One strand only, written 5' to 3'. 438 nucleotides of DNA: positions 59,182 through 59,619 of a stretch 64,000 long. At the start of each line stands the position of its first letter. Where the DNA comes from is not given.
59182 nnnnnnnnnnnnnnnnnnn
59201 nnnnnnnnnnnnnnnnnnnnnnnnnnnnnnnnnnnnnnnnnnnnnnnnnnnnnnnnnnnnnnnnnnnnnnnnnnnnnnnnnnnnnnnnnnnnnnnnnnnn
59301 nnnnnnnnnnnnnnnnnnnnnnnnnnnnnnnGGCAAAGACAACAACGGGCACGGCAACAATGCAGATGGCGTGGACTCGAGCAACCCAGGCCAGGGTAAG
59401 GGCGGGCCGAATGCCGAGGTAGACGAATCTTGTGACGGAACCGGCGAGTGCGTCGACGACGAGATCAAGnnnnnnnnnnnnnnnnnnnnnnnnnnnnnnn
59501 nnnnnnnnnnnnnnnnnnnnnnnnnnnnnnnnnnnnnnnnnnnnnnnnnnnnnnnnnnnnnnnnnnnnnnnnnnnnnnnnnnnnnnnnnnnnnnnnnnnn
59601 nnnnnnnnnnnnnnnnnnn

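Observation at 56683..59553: Paralogous protein family: signal peptide, conserved 30-aa head, G/D/S polyanion, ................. motif, CxxGxxC-DDE, Lys tail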

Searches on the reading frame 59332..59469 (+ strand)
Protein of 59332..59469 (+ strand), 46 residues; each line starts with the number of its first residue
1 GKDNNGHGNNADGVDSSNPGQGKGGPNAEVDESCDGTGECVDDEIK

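Call 31: find_homologous_proteins(query=A3, max_evalue=0.001)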
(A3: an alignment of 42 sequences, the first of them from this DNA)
Query A3 (42 sequences) (46 aa, profile of the alignment): 25 proteins with E <= 0.001 among 470 candidates.
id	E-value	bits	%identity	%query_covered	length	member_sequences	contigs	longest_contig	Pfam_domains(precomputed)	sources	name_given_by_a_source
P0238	2.0e-16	78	69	98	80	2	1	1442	-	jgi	jgi:hypothetical protein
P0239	4.2e-16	77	83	65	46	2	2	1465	-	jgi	jgi:hypothetical protein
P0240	7.6e-16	76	67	93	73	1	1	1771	-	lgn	-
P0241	8.4e-16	76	69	98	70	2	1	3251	-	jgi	jgi:hypothetical protein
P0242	1.0e-15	76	83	65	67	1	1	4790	-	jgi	jgi:hypothetical protein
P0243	1.6e-15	75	93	30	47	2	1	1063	-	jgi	jgi:hypothetical protein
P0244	1.7e-15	75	65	100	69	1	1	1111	-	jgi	jgi:hypothetical protein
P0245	2.0e-15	75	65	93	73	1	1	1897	-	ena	-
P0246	3.0e-15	74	69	98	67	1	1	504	-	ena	-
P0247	4.7e-15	73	63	93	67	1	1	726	-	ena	-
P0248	9.8e-15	72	81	35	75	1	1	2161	-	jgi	jgi:hypothetical protein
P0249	2.4e-14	71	65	93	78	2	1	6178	-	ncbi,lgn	-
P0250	3.8e-13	67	89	39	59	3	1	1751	-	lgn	-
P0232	2.7e-12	65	67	91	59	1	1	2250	-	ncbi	-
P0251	2.5e-10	58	68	96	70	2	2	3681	-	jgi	jgi:hypothetical protein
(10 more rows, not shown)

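Call 34: find_related_loci(query=A3, collection=genome_contigs, flank=6000)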
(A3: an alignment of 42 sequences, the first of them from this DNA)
Query A3 (46 aa) in genome_contigs; peptide patterns used: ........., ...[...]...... (x = any residue, [..] = any of these).
410 stretches matched a pattern; 236 encode a relative of the query (tblastn E <= 1e-3); the best 80 are kept; 80 distinct loci.
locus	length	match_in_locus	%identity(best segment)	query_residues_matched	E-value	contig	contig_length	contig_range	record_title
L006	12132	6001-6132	86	1-44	3e-21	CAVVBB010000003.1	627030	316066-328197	MAG: uncultured delta proteobacterium isolate MFD09779.bin.1.263 genome assembly, contig: contig_39088, whole genome sho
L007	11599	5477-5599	85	4-44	7e-19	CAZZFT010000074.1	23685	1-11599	MAG TPA_asm: uncultured Spirochaetales bacterium isolate SRP214966_co7_42 genome assembly, contig: NODE_1435_length_2368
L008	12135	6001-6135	80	2-46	2e-18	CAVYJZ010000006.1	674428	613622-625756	MAG: uncultured delta proteobacterium isolate MFD05684.bin.1.151 genome assembly, contig: contig_41604, whole genome sho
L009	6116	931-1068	78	1-46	4e-18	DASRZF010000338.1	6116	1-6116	MAG TPA_asm: Polyangiales bacterium isolate SMAG_U14152 k141_951035, whole genome shotgun sequence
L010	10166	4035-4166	77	2-45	1e-17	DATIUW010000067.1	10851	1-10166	MAG TPA_asm: Polyangiales bacterium isolate SMAG_U15991 k141_598806, whole genome shotgun sequence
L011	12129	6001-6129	77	2-44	7e-17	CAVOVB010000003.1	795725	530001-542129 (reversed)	MAG: uncultured delta proteobacterium isolate MFD09779.bin.2.182 genome assembly, contig: contig_14909, whole genome sho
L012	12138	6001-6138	74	1-46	8e-17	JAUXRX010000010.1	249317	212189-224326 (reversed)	MAG: Archangium sp. isolate C12_metabat.bin.17_sub C12_k141_375110, whole genome shotgun sequence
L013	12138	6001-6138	70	1-46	2e-15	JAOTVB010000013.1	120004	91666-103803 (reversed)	MAG: Myxococcales bacterium isolate 13_May_SF_Bin32 13_May_SF_Bin32_scaffold_57_c1, whole genome shotgun sequence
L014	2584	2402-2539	91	1-46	2e-15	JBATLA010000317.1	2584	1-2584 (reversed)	MAG: Polyangiales bacterium isolate MFD10204_ilm_asm_bin16 k127_134977, whole genome shotgun sequence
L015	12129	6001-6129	74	2-44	4e-15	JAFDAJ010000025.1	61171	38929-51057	MAG: Deltaproteobacteria bacterium isolate AB_1215_Bin_95 AB_1215_Bin_95_scaffold_998, whole genome shotgun sequence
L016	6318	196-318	70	1-46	1e-14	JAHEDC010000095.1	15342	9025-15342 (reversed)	MAG: Verrucomicrobiales bacterium isolate Ww187 NODE_7800_length_15342_cov_2.670455, whole genome shotgun sequence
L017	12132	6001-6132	66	1-44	4e-14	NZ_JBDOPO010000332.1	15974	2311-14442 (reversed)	MAG: Rubritalea sp. isolate FK190211_WC_24_26_27_29_metabat2_scaf2bin.001 NODE_2747_length_15974_cov_1.706569, whole gen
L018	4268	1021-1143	67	1-46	4e-14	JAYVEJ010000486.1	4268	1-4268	MAG: Luteolibacter sp. isolate GL35_DN_concoct_139 GL35_DN_concoct_139_485, whole genome shotgun sequence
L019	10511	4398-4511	72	4-46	2e-13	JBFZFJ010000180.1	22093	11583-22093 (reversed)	MAG: Verrucomicrobiales bacterium isolate PPR_0612 k121_618410, whole genome shotgun sequence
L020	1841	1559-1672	70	4-46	3e-13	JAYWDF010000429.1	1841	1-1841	MAG: Akkermansiaceae bacterium isolate GL95_UP_concoct_247 GL95_UP_concoct_247_428, whole genome shotgun sequence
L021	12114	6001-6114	70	4-46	3e-13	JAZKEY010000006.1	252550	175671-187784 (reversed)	MAG: Verrucomicrobiota bacterium isolate DC_HB_02_SPN181219-bin056 DCHB02SPN_B056_0_000000000006, whole genome shotgun s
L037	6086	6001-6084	82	1-28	5e-12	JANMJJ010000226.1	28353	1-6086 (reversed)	MAG: Akkermansiaceae bacterium isolate OTE_64_metabat_448 OTE_64_k141_172355, whole genome shotgun sequence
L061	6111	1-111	67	5-46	6e-11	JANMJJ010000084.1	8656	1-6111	MAG: Akkermansiaceae bacterium isolate OTE_64_metabat_448 OTE_64_k141_4039460, whole genome shotgun sequence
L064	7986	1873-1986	67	4-46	9e-11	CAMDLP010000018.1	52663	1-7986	MAG: Akkermansia muciniphila isolate MoH-02may19-139 genome assembly, contig: MoH-02may19-C590, whole genome shotgun seq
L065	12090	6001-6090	77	4-33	6e-11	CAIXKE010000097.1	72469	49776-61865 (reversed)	MAG: Akkermansiaceae bacterium isolate Loclat_bin-13236 genome assembly, contig: bin-13236:097/112, whole genome shotgun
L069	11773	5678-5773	75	2-33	3e-10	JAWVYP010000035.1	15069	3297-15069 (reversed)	MAG: Akkermansiaceae bacterium isolate HN14.bin.6 k141_1450050_length_15069_cov_9.0000, whole genome shotgun sequence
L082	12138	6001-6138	54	1-44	6e-9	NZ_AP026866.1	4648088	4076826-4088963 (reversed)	Oceaniferula spumae strain NT6N chromosome, complete genome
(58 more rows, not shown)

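Call 39: search_protein_families(library=pfam, proteins=[L012:4886-5275:+, L021:5254-6117:+, L017:5260-6315:+], max_evalue=0.1)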
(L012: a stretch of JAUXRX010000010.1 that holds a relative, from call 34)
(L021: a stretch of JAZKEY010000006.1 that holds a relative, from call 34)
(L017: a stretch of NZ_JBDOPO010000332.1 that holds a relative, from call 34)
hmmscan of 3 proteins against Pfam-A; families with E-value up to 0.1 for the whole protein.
L012:4886-5275:+ (129 aa): 4 families
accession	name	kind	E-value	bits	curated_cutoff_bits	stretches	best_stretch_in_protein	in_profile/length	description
PF07963.17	N_methyl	-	6e-08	32.4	21.2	1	4-28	2-26/27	Prokaryotic N-terminal methylation motif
PF16732.10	ComP_DUS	-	0.00069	20.9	27.3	1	32-112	3-75/87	Type IV minor pilin ComP, DNA uptake sequence receptor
PF24400.1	DUF7544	-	0.0073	16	27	1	10-67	154-211/302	Family of unknown function (DUF7544)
PF16734.10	Pilin_GH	-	0.061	14.2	28.9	1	43-109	3-60/114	Type IV pilin-like G and H, putative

L021:5254-6117:+ (287 aa): 0 families

L017:5260-6315:+ (351 aa): 0 families

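Call 40: search_protein_families(library=ncbifam, proteins=[L012:4886-5275:+, L021:5254-6117:+, L017:5260-6315:+], max_evalue=0.1)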
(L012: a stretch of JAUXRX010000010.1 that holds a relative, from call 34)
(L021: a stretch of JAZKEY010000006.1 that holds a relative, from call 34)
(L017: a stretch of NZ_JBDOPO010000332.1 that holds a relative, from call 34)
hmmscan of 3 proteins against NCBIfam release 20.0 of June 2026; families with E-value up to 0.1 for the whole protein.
L012:4886-5275:+ (129 aa): 14 families
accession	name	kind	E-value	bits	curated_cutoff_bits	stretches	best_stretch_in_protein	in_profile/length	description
NF041775.1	typeIV_PilA_Myxo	equivalog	2.3e-12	47.4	400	1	6-111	10-105/214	type IV pilin protein PilA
TIGR02532.1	IV_pilin_GFxxxE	domain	3e-06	26.8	16.3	1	7-27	2-22/24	prepilin-type N-terminal cleavage/methylation domain-containing protein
NF007862.0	PRK10574.1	equivalog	1.1e-05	25.5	138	1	6-47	4-45/145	prepilin peptidase-dependent pilin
TIGR01710.1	typeII_sec_gspG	equivalog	3.2e-05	24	88.85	1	7-106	1-101/134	type II secretion system major pseudopilin GspG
NF041013.1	T4P_ComGE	equivalog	0.00037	20.5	49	1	6-34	3-31/83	competence type IV pilus minor pilin ComGE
NF040999.1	pilin_ComGC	equivalog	0.0033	17.6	75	1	7-36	2-31/84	competence type IV pilus major pilin ComGC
NF038303.1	EPS_HpsB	equivalog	0.0086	16.1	150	1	7-26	3-21/211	hormogonium polysaccharide secretion pseudopilin HpsB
NF006453.0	PRK08808.1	equivalog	0.012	14.7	295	1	2-50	2-50/211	type II secretion system protein J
TIGR01708.2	typeII_sec_gspH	equivalog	0.016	15.2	80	1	7-41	2-39/169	type II secretion system minor pseudopilin GspH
TIGR01711.1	gspJ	equivalog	0.017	15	64.85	1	7-33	1-27/192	type II secretion system minor pseudopilin GspJ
TIGR01707.1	gspI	equivalog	0.018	15.5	44.35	1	8-39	1-32/101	type II secretion system minor pseudopilin GspI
NF007800.0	PRK10506.1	equivalog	0.018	14.9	158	1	4-31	6-33/163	prepilin peptidase-dependent protein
NF041002.1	pilin_ComGF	equivalog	0.021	15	80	1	7-28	2-23/139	competence type IV pilus minor pilin ComGF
NF040982.1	ComGD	equivalog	0.035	14.5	70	1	7-34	2-29/139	competence type IV pilus minor pilin ComGD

L021:5254-6117:+ (287 aa): 0 families

L017:5260-6315:+ (351 aa): 0 families

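Call 42: search_solved_structures(query=A3, max_evalue=10, show_alignments=3)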
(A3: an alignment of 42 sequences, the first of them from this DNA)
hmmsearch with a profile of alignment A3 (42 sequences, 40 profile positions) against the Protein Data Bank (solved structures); distinct sequences matched with E-value up to 10: 0.

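Call 43: search_protein_families(library=pfam, alignment_id=A3, max_evalue=10)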
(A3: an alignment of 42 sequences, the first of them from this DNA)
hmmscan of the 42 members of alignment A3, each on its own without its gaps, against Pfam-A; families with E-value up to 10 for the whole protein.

A. member 1, seq(46 aa): 0 families

B. families by the number of members that match (of 42 scanned): 1 family
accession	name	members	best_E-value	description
PF08309.17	LVIVD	1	0.17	LVIVD repeat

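Call 45: search_protein_families(library=ncbifam, proteins=[L065:8961-9494:+, L061:3344-5536:+, L021:10365-11315:+, L037:4180-4974:+, L069:7665-8261:-, L064:274-1020:-], max_evalue=0.01)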
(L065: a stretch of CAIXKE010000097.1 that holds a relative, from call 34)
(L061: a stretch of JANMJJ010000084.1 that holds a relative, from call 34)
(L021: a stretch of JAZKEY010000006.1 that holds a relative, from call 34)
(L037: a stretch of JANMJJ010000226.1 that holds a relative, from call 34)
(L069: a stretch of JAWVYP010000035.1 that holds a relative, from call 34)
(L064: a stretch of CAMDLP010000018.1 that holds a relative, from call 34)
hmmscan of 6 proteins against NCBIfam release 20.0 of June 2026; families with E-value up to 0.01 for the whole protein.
L065:8961-9494:+ (177 aa): 0 families

L061:3344-5536:+ (730 aa): 0 families

L021:10365-11315:+ (316 aa): 0 families

L037:4180-4974:+ (264 aa): 0 families

L069:7665-8261:- (198 aa): 0 families

L064:274-1020:- (248 aa): 0 families

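Call 83: search_protein_families(library=pfam, proteins=[L065:8961-9494:+, L065:9491-11719:+, L065:8014-8964:+, L065:4327-5154:+, L065:6114-6755:+, L065:6765-7865:+, L082:8925-9479:+, L082:9476-11542:+], max_evalue=0.1)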
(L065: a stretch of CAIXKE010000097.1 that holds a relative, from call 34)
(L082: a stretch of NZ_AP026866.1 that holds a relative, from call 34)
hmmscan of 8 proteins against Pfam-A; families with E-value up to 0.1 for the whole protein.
L065:8961-9494:+ (177 aa): 1 family
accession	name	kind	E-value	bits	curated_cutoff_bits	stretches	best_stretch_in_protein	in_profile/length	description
PF07963.17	N_methyl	-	0.0012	18.8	21.2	1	9-31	4-26/27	Prokaryotic N-terminal methylation motif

L065:9491-11719:+ (742 aa): 0 families

L065:8014-8964:+ (316 aa): 0 families

L065:4327-5154:+ (275 aa): 0 families

L065:6114-6755:+ (213 aa): 0 families

L065:6765-7865:+ (366 aa): 0 families

L082:8925-9479:+ (184 aa): 2 families
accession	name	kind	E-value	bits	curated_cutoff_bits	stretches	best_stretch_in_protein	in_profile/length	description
PF07963.17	N_methyl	-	0.0024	17.8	21.2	1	15-37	4-26/27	Prokaryotic N-terminal methylation motif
PF23492.1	bPH_9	-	0.062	13.4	27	0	69-107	30-68/89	Bacterial PH domain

L082:9476-11542:+ (688 aa): 0 families

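Call 87: find_related_loci(query=A3, collection=viral_contigs, flank=3000)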
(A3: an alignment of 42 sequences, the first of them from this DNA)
Query A3 (46 aa) in viral_contigs; peptide patterns used: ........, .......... (x = any residue, [..] = any of these).
58 stretches matched a pattern; 13 encode a relative of the query (tblastn E <= 1e-3); 13 distinct loci.
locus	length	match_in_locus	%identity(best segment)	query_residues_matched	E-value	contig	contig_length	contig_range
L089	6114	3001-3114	76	4-45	3e-16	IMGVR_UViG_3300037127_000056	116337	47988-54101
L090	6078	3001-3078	81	2-27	7e-10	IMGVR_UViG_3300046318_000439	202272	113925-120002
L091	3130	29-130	62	2-35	5e-9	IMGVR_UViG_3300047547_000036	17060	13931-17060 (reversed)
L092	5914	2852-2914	86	2-22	2e-8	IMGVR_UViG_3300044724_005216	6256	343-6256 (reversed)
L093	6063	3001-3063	81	2-22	8e-8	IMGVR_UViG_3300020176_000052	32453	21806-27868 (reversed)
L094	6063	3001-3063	81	2-22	8e-8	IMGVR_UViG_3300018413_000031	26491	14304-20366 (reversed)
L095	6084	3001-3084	71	4-31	8e-8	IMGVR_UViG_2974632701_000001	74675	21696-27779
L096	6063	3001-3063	81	2-22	8e-8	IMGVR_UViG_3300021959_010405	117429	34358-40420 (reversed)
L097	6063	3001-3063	81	2-22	8e-8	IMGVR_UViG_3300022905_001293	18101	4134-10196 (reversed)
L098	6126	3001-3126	51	1-45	1e-7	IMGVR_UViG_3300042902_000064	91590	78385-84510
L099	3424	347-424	77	2-27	1e-7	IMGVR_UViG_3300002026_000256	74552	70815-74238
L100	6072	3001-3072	75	2-25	4e-7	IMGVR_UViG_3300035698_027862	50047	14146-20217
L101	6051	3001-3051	88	2-18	4e-6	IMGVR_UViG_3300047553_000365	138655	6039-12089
